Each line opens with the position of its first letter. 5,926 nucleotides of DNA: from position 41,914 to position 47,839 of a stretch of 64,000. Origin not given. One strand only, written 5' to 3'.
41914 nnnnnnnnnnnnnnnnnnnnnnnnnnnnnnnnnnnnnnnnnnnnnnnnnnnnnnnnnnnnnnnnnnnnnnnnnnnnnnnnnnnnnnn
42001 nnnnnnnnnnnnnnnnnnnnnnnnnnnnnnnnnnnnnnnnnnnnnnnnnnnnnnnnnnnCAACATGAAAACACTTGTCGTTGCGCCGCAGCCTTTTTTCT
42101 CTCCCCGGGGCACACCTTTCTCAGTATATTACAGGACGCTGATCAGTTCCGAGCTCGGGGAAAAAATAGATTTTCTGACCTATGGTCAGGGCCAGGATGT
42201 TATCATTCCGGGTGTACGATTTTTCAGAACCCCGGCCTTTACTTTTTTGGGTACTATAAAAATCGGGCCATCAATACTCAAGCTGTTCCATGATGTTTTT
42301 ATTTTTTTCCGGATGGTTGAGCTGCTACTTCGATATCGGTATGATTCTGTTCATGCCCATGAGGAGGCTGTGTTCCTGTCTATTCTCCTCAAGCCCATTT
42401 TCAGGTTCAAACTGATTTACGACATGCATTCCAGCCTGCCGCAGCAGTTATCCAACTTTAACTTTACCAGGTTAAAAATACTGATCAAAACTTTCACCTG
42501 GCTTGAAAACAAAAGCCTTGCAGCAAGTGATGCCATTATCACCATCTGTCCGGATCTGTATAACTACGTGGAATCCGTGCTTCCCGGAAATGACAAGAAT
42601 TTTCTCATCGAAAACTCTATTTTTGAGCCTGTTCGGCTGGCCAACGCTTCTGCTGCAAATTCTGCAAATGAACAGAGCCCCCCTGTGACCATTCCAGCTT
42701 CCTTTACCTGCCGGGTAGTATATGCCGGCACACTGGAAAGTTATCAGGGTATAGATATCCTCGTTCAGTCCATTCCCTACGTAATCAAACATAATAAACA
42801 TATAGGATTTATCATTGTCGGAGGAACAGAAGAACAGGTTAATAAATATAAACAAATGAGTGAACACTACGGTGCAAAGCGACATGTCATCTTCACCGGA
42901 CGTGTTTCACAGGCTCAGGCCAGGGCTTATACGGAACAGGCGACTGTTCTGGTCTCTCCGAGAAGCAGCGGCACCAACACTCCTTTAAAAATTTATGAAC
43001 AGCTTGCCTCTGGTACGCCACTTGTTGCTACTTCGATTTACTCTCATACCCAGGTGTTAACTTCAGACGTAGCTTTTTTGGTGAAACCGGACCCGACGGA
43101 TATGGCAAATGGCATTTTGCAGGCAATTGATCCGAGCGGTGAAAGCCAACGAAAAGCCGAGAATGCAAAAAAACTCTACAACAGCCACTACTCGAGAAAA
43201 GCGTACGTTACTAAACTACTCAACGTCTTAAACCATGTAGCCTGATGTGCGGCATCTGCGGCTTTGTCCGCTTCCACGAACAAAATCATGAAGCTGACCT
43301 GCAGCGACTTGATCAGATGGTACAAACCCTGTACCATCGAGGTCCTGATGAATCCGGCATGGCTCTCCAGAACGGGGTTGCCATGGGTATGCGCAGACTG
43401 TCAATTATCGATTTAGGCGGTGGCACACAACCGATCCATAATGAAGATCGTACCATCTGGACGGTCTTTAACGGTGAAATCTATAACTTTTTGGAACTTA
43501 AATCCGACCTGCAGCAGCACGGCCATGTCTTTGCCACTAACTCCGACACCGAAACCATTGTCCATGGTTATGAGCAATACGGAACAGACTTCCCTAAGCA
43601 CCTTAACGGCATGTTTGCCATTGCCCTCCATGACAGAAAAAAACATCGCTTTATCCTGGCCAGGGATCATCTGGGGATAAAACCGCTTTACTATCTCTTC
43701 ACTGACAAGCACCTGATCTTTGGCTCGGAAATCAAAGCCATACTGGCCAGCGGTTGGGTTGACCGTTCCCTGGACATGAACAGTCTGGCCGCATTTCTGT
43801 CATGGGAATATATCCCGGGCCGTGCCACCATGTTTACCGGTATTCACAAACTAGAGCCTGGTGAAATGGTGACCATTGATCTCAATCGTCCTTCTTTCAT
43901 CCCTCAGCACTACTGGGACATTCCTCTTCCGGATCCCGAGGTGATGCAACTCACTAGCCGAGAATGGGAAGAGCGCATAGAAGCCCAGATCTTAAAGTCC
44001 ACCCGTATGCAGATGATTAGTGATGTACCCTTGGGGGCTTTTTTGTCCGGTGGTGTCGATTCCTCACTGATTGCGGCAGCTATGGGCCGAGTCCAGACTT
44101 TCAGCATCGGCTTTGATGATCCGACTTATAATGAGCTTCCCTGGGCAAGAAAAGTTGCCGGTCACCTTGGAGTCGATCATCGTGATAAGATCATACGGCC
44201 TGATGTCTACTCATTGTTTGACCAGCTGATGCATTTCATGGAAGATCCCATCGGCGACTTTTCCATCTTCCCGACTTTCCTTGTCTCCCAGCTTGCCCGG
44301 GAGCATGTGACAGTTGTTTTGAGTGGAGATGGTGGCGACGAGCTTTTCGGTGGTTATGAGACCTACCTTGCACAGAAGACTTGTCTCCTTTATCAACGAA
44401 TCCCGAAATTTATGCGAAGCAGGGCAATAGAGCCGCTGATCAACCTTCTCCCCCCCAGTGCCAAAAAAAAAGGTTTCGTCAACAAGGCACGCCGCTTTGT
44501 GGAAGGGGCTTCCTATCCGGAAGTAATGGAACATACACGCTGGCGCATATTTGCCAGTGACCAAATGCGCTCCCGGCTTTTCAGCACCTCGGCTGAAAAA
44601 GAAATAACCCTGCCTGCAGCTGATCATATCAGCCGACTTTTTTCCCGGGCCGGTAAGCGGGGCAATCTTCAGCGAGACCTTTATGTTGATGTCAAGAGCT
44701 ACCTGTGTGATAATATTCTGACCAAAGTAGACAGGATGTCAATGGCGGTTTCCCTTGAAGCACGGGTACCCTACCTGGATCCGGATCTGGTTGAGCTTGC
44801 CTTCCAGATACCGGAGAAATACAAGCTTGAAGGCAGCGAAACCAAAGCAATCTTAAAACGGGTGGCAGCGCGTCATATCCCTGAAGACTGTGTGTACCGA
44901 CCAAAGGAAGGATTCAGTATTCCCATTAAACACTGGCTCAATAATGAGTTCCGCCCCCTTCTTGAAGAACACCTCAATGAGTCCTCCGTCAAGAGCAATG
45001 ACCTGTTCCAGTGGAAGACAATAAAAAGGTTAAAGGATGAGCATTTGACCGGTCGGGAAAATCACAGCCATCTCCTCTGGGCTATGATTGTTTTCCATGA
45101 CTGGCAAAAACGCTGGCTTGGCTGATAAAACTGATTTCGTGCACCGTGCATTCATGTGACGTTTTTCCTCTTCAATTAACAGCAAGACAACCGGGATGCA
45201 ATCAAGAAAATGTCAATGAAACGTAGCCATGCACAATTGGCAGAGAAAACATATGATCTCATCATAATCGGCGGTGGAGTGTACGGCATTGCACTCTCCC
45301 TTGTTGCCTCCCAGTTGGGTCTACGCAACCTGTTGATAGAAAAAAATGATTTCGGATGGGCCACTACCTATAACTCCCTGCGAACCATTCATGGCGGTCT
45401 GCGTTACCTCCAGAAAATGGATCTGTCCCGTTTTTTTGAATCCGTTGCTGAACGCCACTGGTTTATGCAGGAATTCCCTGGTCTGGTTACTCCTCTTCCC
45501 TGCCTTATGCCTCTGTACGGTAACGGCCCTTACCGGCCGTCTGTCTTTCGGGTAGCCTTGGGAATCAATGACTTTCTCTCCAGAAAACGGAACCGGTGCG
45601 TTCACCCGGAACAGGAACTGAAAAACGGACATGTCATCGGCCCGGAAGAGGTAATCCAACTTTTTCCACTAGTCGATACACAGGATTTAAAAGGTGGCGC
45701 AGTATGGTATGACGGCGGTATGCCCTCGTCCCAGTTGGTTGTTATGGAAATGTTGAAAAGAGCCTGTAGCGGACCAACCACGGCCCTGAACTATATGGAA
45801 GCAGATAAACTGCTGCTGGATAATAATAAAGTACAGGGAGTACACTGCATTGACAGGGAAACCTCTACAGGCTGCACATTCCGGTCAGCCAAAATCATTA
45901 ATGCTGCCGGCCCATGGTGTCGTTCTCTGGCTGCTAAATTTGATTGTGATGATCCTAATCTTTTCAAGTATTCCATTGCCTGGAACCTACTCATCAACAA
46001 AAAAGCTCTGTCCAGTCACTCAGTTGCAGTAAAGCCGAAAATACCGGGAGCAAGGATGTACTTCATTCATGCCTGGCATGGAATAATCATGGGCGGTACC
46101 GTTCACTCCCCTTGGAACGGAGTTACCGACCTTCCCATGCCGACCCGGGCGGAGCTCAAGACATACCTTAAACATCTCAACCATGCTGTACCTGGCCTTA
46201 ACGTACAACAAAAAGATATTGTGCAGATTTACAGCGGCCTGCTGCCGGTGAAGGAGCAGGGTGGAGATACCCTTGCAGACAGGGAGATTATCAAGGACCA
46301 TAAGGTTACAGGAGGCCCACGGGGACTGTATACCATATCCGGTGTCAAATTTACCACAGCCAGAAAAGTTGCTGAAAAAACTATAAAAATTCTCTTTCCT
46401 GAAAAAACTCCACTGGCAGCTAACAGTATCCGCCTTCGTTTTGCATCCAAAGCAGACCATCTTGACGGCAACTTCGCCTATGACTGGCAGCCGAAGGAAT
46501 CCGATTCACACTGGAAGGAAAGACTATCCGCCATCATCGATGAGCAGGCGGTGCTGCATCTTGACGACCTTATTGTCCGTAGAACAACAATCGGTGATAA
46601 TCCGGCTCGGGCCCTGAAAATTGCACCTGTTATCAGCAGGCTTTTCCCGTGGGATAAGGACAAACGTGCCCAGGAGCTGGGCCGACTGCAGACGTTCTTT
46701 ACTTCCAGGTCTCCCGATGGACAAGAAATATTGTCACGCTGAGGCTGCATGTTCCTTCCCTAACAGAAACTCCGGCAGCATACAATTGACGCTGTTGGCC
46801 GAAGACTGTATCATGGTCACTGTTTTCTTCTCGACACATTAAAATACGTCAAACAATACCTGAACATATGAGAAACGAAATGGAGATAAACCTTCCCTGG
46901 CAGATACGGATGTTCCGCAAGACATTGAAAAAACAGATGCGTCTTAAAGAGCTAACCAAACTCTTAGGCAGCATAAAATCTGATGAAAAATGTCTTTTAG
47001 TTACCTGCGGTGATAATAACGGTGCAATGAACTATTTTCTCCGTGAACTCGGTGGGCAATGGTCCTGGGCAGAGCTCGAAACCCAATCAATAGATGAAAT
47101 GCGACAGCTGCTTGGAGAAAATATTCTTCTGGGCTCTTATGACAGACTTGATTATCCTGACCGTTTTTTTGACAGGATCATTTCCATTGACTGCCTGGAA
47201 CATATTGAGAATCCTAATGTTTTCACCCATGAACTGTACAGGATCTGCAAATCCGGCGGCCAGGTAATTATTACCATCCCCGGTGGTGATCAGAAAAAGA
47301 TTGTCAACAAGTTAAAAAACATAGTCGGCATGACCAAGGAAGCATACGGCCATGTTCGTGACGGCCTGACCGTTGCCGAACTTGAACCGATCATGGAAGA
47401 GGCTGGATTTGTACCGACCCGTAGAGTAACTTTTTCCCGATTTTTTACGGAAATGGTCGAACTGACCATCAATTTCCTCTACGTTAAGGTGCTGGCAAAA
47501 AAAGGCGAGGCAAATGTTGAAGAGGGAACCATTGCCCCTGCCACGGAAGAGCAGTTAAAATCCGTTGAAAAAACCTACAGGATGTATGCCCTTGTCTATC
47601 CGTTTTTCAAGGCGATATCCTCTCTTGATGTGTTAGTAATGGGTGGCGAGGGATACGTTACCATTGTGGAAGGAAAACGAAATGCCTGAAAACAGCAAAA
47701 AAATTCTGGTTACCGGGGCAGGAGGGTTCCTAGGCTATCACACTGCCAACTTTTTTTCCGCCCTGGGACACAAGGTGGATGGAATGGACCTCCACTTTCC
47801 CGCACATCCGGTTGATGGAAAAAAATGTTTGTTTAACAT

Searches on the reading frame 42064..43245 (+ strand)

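Call 25: search_protein_families(library=pfam, proteins=[window:42064-43245:+], max_evalue=0.001)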
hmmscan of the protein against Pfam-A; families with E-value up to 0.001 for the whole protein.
window:42064-43245:+ (393 aa): 5 families
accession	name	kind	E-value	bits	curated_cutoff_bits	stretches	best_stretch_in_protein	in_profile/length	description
PF13692.12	Glyco_trans_1_4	-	4.9e-22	79.2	27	1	217-355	3-140/142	Glycosyl transferases group 1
PF00534.26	Glycos_transf_1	-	3.8e-21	75.8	26.4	1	218-370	18-171/172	Glycosyl transferases group 1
PF13439.12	Glyco_transf_4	-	1.5e-08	35.3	28.5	1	68-174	48-153/170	Glycosyltransferase Family 4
PF13579.12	Glyco_trans_4_4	-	6.2e-06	27.1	29.7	1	37-171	23-144/158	Glycosyl transferase 4-like domain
PF13524.12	Glyco_trans_1_2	-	2.8e-05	24.5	25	1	242-386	10-143/144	Glycosyl transferase-like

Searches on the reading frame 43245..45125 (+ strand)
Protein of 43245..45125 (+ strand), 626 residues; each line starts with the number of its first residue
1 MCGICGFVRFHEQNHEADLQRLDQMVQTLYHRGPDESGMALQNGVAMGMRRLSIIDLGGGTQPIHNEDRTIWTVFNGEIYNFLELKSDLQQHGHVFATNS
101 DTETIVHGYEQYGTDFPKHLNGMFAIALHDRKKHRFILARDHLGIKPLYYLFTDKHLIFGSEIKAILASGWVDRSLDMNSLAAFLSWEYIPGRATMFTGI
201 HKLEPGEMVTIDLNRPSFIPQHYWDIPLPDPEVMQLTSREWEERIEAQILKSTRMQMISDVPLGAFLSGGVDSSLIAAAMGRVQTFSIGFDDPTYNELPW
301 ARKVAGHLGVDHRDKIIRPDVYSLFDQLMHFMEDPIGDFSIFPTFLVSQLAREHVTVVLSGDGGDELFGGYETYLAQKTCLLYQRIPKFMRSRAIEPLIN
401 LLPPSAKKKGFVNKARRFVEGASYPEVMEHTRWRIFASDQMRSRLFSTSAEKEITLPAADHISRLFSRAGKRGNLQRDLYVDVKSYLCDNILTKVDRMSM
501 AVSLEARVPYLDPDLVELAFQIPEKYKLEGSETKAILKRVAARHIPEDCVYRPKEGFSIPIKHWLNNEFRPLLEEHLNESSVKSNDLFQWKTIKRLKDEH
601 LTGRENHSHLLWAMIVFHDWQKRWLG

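Call 25: search_protein_families(library=pfam, proteins=[window:43245-45125:+], max_evalue=0.001)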
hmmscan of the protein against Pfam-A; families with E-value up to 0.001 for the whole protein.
window:43245-45125:+ (626 aa): 3 families
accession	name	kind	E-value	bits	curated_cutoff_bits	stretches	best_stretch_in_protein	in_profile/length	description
PF00733.27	Asn_synthase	-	3e-94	317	21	1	245-621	2-353/354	Asparagine synthase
PF13537.11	GATase_7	-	1.3e-45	154.8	25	1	50-168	2-123/123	Glutamine amidotransferase domain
PF13522.11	GATase_6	-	6.6e-38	130.1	27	1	34-162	1-130/130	Glutamine amidotransferase domain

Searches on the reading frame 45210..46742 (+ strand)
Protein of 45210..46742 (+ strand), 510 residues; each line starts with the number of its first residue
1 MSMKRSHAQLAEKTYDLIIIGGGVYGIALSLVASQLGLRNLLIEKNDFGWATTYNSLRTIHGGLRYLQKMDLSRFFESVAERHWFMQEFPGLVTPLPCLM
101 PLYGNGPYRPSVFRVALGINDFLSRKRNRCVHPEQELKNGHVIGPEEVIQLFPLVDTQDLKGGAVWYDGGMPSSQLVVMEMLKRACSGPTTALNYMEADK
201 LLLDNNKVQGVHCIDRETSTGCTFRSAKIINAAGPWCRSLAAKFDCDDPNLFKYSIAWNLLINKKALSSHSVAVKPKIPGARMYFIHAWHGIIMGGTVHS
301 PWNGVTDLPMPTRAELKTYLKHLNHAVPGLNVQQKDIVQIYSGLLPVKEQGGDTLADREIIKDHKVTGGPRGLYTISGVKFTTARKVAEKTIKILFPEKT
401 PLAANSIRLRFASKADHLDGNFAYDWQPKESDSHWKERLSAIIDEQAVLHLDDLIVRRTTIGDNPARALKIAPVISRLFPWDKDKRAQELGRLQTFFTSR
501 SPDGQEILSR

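Call 25: search_protein_families(library=pfam, proteins=[window:45210-46742:+], max_evalue=0.001)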
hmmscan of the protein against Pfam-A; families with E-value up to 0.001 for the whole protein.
window:45210-46742:+ (510 aa): 2 families
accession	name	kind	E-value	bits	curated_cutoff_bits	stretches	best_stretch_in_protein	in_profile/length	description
PF01266.30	DAO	-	1.6e-29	104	27.9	1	16-378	1-334/353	FAD dependent oxidoreductase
PF00890.30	FAD_binding_2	-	0.00052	19.8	20.4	0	16-51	1-37/414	FAD binding domain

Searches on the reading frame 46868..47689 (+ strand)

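Call 26: search_protein_families(library=pfam, proteins=[window:46868-47689:+], max_evalue=0.001)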
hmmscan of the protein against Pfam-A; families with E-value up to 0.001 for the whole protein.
window:46868-47689:+ (273 aa): 3 families
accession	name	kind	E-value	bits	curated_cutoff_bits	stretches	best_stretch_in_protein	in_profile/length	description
PF08241.18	Methyltransf_11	-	3.3e-10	40.9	21.2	1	47-135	5-95/95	Methyltransferase domain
PF13489.12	Methyltransf_23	-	4e-09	36.8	27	1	28-182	12-160/164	Methyltransferase domain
PF13649.12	Methyltransf_25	-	5e-05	24.3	27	1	52-131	9-97/97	Methyltransferase domain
